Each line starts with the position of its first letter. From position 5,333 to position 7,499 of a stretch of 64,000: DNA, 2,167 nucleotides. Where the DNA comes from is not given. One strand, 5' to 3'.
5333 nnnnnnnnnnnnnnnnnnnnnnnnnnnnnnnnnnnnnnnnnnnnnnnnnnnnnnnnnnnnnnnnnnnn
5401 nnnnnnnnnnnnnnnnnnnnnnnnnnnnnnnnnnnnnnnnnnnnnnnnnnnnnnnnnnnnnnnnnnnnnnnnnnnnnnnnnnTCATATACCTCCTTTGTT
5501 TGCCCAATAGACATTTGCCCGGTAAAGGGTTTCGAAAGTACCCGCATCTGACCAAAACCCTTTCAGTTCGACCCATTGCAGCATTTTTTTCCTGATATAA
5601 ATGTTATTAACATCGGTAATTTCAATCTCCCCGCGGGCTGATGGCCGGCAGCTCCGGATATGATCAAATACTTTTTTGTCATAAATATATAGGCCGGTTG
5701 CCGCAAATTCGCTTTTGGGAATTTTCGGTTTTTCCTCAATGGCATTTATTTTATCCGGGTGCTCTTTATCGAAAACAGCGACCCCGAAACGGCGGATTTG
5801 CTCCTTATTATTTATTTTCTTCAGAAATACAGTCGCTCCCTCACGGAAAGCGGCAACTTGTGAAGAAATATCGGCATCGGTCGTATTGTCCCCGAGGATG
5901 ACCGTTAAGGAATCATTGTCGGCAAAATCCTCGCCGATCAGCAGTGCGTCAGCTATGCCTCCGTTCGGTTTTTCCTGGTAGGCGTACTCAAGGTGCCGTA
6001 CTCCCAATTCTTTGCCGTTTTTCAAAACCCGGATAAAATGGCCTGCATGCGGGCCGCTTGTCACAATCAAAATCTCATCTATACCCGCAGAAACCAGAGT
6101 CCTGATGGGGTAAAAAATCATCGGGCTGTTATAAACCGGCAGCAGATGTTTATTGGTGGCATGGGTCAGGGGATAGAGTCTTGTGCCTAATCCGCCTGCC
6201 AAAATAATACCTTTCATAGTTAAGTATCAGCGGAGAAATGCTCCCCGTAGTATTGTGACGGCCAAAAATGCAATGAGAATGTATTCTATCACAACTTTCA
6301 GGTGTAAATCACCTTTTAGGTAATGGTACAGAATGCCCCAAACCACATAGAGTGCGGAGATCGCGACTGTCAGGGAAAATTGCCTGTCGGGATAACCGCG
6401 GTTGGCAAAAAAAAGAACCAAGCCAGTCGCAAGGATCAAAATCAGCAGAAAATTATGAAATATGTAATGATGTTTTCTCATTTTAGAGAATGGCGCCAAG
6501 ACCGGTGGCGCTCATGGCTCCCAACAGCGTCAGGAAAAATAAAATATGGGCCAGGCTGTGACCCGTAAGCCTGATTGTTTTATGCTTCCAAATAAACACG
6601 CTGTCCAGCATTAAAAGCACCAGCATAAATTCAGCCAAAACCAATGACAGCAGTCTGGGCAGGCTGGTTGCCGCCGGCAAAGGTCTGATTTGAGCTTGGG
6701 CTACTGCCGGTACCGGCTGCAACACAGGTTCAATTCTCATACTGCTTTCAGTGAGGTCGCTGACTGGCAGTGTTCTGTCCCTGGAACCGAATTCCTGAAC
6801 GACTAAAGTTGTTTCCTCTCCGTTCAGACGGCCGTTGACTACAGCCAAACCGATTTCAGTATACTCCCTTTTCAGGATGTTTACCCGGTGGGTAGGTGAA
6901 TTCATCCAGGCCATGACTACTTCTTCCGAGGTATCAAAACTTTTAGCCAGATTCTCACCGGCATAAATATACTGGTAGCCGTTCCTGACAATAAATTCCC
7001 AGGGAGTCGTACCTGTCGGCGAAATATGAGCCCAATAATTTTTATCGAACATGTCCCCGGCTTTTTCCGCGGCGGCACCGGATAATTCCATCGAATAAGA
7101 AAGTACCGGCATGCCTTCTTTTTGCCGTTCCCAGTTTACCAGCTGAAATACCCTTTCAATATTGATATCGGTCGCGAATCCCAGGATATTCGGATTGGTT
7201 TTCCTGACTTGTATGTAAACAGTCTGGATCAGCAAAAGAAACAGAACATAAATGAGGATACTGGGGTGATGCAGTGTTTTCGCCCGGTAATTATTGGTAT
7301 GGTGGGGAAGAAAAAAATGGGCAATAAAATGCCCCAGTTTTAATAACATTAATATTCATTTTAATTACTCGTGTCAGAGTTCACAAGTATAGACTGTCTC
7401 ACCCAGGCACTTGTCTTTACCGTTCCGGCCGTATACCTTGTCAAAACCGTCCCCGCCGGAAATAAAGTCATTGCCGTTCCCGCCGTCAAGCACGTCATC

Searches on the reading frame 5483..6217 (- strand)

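Call 66: search_protein_families(library=pfam, proteins=[window:5483-6217:-], max_evalue=0.0001)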
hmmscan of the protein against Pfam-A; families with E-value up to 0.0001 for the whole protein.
window:5483-6217:- (244 aa): 2 families
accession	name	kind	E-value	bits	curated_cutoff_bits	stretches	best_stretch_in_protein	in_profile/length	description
PF00483.29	NTP_transferase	-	8.2e-53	179.9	21.2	1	2-236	1-240/245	Nucleotidyl transferase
PF12804.13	NTP_transf_3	-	8.3e-11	42.8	27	1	3-136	1-124/160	MobA-like NTP transferase domain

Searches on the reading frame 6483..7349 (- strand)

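Call 66: search_protein_families(library=pfam, proteins=[window:6483-7349:-], max_evalue=0.0001)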
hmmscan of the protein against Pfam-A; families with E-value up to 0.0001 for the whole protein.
window:6483-7349:- (288 aa): 1 family
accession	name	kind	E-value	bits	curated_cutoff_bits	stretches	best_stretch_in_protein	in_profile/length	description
PF00188.32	CAP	-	1e-20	75.2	21.1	1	69-186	2-116/117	Cysteine-rich secretory protein family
